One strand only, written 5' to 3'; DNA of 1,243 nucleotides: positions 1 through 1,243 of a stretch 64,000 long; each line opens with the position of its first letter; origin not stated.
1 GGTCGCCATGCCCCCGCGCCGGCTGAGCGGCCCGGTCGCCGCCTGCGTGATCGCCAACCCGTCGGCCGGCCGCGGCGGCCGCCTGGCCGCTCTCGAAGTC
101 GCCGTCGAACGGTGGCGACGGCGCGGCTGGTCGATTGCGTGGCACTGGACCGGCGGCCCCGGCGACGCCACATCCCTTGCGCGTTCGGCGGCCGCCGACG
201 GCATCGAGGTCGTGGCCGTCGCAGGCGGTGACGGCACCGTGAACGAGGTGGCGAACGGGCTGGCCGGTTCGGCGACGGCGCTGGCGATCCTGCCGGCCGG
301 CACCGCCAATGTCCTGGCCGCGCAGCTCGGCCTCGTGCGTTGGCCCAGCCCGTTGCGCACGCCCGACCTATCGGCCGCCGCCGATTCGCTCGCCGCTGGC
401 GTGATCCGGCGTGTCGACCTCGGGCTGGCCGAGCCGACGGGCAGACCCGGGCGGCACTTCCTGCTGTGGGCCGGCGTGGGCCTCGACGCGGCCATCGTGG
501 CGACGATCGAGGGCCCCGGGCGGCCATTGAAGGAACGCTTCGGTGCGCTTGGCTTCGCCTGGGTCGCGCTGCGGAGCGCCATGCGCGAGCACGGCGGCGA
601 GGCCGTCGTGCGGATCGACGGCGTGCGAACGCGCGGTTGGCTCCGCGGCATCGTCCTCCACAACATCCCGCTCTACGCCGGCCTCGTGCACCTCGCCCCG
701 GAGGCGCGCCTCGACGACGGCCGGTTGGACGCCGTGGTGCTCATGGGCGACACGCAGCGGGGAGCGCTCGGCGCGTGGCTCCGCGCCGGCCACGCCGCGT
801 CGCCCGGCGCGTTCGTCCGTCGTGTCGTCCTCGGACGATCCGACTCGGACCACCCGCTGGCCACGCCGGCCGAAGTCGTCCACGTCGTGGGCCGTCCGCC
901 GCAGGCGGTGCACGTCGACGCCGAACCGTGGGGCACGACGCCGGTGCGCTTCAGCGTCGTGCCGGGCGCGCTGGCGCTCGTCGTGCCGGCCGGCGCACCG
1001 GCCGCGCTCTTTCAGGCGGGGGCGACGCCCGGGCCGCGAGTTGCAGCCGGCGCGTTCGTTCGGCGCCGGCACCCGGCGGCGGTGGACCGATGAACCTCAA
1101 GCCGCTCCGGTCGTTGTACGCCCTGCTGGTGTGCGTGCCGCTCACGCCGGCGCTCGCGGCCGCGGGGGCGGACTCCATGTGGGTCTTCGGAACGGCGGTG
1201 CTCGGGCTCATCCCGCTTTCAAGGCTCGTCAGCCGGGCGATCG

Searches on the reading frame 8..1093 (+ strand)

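Call 16: search_protein_families(library=pfam, proteins=[window:8-1093:+], max_evalue=0.01)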
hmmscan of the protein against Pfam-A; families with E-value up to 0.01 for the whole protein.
window:8-1093:+ (361 aa): 3 families
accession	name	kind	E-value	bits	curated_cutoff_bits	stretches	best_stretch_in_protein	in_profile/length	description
PF00781.29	DAGK_cat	-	6.9e-26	90.7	23.6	1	12-139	2-123/125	Diacylglycerol kinase catalytic domain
PF19279.4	YegS_C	-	1.6e-11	44.6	27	1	174-325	18-157/158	YegS C-terminal NAD kinase beta sandwich-like domain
PF01513.26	NAD_kinase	-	0.0082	16.9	25.5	0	53-102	60-109/130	ATP-NAD kinase N-terminal domain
